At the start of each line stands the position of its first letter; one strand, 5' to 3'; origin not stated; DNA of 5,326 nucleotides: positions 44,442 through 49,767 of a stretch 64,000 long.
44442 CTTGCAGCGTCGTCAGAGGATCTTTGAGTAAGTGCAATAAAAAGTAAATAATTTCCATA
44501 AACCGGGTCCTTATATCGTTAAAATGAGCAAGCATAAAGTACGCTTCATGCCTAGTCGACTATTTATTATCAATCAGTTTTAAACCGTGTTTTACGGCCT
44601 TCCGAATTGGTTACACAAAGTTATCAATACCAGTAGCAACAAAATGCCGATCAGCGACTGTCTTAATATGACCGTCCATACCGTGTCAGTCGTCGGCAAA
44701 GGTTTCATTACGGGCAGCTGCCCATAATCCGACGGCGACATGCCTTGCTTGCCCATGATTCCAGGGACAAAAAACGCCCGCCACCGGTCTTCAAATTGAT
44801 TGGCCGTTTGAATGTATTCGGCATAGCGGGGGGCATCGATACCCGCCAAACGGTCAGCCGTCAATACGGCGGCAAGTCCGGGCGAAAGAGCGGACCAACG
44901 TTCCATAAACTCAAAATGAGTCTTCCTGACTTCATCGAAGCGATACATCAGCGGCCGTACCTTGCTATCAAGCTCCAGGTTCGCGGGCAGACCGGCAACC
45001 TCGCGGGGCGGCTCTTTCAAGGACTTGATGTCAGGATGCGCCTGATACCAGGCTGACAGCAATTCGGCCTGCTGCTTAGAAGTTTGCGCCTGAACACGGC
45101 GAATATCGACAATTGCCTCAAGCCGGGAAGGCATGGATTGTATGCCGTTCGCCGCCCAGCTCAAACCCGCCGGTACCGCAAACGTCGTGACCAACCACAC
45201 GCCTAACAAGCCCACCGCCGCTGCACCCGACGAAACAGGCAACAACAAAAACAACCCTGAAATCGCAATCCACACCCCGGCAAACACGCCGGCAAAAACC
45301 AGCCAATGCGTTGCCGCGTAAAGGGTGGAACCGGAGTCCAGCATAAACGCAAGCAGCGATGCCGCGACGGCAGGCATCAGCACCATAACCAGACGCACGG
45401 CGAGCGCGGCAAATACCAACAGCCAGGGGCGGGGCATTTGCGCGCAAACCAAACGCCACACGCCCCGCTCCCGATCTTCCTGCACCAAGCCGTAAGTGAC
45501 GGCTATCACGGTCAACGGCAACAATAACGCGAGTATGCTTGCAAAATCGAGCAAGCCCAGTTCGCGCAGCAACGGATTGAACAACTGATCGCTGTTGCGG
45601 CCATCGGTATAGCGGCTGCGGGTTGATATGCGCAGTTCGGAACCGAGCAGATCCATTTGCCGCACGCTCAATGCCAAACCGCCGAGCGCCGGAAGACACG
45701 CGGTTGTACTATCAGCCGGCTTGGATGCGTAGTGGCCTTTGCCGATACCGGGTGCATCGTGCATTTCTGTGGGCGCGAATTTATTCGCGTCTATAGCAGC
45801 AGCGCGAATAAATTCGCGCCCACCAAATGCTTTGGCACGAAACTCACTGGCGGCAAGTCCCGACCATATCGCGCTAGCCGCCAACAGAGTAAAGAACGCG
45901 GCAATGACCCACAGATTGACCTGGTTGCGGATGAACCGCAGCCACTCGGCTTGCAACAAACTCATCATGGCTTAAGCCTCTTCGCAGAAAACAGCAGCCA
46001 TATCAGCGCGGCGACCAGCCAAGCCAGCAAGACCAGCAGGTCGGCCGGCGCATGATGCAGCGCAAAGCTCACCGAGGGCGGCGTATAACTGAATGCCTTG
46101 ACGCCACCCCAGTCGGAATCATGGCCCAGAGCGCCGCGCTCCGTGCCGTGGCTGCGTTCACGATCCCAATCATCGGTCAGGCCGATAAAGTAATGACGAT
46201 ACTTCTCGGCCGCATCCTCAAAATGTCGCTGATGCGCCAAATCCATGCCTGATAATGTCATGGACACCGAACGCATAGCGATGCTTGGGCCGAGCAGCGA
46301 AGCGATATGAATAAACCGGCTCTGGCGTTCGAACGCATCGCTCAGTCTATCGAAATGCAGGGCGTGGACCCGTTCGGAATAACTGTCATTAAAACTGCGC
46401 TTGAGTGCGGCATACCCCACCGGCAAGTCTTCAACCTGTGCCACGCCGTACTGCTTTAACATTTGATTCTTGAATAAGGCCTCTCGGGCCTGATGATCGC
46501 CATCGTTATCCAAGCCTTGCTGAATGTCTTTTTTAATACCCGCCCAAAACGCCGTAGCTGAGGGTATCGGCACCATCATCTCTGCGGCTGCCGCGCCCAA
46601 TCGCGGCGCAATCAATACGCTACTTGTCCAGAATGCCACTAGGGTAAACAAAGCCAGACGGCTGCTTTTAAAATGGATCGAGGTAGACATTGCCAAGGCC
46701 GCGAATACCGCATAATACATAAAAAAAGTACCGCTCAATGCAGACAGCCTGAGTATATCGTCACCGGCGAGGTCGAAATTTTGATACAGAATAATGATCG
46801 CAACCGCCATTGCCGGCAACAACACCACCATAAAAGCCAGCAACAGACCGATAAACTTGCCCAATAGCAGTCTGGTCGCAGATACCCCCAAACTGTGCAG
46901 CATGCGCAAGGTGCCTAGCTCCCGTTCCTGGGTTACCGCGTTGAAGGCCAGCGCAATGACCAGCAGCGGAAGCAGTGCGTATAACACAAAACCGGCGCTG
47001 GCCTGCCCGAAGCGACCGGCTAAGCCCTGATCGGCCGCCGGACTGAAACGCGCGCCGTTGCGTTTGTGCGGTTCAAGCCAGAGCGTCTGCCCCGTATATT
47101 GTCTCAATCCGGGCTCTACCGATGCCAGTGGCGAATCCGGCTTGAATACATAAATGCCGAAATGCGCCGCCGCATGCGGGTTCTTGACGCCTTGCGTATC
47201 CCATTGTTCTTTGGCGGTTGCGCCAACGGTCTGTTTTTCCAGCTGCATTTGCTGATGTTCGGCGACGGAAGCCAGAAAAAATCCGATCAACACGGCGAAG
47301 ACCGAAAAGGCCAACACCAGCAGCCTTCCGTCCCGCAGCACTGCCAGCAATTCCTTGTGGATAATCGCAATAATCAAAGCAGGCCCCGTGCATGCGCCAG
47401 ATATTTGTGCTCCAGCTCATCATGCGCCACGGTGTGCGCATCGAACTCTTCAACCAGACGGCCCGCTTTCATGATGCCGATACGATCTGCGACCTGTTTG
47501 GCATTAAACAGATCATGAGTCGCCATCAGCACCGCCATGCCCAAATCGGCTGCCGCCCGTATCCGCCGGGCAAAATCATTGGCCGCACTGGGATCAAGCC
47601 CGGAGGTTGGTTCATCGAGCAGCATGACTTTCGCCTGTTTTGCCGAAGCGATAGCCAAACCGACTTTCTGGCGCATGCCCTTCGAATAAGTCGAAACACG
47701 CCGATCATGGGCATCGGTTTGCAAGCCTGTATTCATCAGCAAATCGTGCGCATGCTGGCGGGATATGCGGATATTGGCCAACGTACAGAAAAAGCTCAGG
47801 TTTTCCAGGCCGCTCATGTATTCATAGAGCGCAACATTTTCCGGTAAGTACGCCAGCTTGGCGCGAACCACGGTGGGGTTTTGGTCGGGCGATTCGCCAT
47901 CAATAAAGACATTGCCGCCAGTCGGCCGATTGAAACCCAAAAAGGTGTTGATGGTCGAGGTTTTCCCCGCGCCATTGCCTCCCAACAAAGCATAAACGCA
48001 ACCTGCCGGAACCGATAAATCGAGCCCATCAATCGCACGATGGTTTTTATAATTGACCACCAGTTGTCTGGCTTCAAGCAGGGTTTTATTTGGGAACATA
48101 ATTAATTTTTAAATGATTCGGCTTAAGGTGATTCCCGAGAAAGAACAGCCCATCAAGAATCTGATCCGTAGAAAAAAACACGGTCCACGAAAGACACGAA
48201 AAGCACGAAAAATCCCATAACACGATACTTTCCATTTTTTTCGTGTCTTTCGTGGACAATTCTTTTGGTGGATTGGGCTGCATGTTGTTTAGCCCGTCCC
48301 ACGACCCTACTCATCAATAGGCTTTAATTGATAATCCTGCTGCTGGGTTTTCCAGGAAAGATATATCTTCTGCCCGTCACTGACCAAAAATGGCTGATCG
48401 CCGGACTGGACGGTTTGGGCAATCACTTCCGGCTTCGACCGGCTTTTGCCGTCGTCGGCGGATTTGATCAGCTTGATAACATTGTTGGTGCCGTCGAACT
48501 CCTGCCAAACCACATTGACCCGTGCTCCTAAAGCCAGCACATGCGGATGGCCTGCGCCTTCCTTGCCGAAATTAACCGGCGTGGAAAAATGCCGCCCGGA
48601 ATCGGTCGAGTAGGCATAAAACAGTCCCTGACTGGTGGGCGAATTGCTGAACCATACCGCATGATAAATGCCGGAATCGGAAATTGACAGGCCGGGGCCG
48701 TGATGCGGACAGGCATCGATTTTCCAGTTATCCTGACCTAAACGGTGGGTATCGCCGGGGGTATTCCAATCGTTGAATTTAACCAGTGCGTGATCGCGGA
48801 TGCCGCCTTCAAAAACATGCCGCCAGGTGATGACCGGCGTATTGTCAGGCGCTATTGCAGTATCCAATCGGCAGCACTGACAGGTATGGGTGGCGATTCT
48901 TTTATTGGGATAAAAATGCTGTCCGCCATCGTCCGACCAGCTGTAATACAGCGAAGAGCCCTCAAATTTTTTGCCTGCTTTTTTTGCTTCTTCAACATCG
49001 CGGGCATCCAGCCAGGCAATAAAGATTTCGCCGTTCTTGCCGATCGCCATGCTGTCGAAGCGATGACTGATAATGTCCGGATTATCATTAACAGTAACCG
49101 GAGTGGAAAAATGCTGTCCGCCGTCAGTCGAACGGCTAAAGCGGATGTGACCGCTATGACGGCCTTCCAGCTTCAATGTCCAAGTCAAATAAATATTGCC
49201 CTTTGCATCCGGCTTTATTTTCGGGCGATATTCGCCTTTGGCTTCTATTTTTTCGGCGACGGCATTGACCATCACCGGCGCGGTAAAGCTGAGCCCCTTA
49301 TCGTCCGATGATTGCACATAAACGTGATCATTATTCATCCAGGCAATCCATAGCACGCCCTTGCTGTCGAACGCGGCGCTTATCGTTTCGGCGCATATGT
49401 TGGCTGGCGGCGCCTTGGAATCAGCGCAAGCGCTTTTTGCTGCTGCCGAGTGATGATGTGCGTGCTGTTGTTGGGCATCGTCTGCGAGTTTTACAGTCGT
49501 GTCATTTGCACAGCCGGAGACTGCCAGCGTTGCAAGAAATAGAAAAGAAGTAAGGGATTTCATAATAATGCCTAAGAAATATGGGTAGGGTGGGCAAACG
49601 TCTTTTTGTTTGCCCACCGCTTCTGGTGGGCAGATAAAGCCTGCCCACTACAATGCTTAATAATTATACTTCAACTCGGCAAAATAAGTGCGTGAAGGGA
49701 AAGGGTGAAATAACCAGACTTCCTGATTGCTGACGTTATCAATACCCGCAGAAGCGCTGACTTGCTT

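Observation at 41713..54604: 13-kb single-strand block: 2 TonB-dependent receptors + BNR-propeller lipoprotein + ABC ATPase/2x DUF3526 permeases + DedA + TonB-ExbB-ExbD; candidate uncharacterised uptake/trafficking system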

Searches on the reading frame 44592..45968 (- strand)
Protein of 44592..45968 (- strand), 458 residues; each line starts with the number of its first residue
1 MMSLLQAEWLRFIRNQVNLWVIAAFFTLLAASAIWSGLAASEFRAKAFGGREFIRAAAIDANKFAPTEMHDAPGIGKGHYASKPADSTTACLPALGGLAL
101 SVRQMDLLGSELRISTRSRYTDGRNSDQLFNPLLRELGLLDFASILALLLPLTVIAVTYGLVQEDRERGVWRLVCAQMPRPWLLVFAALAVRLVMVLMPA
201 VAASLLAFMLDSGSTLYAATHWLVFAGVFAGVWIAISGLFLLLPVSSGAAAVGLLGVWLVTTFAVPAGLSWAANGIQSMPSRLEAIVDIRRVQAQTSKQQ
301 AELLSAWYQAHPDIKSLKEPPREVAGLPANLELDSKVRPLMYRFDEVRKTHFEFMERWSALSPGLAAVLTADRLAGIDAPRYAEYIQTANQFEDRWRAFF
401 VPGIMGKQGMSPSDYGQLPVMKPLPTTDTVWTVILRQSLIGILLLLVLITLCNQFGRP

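Call 3: search_protein_families(library=pfam, proteins=[window:44592-45968:-])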
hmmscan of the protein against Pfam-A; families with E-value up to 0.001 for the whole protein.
window:44592-45968:- (458 aa): 2 families
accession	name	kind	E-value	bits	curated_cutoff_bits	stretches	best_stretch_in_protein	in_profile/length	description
PF12040.14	DUF3526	-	3.5e-21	76.8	25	1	282-419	1-139/144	Domain of unknown function (DUF3526)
PF12679.13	ABC2_membrane_2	-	7.2e-07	29.2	27.2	1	2-269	1-203/283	ABC-2 family transporter protein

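Call 4: search_protein_families(library=ncbifam, proteins=[window:44592-45968:-])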
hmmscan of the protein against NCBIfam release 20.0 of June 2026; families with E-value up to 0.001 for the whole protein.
window:44592-45968:- (458 aa): 0 families

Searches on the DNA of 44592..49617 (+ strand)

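Call 8: search_dna_similar(query=window:44592-49617:+, collection=plasmids, mode=near, max_rows=5)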
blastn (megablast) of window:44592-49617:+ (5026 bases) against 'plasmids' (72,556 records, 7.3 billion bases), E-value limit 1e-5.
No match.
